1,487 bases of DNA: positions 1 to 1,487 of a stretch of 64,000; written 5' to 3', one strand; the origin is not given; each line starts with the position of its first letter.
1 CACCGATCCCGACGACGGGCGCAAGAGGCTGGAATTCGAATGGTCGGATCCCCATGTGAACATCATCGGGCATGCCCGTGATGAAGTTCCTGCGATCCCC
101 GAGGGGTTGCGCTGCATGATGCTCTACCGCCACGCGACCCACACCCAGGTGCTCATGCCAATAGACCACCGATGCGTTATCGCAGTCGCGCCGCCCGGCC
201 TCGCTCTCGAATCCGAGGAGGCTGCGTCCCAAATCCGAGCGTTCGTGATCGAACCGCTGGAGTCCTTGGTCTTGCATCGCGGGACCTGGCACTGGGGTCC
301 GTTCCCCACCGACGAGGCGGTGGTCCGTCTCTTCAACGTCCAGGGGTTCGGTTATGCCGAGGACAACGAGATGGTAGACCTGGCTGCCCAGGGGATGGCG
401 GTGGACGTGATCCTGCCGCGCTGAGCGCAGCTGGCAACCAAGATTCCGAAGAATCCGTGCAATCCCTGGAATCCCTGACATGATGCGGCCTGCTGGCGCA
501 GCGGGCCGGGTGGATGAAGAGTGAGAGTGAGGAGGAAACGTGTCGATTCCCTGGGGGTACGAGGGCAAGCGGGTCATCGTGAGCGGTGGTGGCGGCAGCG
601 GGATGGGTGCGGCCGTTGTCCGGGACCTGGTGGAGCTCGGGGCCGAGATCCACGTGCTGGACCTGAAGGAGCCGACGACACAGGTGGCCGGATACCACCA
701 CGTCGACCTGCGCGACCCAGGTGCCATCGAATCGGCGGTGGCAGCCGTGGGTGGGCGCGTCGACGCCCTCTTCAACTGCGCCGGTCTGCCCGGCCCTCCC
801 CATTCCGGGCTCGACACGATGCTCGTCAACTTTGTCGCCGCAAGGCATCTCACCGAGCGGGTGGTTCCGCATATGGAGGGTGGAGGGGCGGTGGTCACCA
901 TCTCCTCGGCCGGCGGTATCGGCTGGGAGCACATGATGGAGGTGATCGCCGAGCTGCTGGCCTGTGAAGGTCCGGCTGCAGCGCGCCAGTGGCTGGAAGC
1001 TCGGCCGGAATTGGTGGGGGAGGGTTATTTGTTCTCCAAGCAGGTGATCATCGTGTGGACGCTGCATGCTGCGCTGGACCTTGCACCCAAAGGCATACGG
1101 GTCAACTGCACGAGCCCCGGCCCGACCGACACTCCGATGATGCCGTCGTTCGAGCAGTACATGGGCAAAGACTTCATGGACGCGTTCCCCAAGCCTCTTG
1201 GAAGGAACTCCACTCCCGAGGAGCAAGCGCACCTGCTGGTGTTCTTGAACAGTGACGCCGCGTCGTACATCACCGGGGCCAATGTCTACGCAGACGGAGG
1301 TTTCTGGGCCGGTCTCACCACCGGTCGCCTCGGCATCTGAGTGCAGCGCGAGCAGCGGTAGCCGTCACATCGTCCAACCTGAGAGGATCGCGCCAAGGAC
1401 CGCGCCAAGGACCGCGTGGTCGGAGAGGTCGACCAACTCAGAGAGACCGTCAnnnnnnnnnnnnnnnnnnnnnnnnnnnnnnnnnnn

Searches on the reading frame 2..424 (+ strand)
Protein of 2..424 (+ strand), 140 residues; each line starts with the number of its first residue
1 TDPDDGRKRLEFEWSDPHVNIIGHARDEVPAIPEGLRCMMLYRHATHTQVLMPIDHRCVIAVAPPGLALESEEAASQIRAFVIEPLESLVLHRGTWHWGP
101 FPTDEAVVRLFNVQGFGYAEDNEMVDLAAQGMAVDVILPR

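Call 13: search_protein_families(library=pfam, proteins=[window:2-424:+], max_evalue=0.00001)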
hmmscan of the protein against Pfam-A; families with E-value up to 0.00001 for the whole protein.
window:2-424:+ (140 aa): 1 family
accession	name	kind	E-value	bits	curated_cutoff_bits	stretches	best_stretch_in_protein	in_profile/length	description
PF04115.18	Ureidogly_lyase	-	5.4e-09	36.3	23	1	18-115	55-143/162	Ureidoglycolate lyase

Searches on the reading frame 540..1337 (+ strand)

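Call 9: search_protein_families(library=pfam, proteins=[window:540-1337:+], max_evalue=0.00001)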
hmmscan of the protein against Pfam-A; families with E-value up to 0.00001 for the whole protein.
window:540-1337:+ (266 aa): 3 families
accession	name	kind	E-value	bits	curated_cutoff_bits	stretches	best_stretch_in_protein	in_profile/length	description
PF13561.12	adh_short_C2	-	7.2e-33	114.6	27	2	163-255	143-235/236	Enoyl-(Acyl carrier protein) reductase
PF00106.31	adh_short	-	5.1e-20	72.2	26.6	2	12-127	2-141/195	short chain dehydrogenase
PF01370.27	Epimerase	-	3.9e-06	26.9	20.9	1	16-128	5-120/240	NAD dependent epimerase/dehydratase family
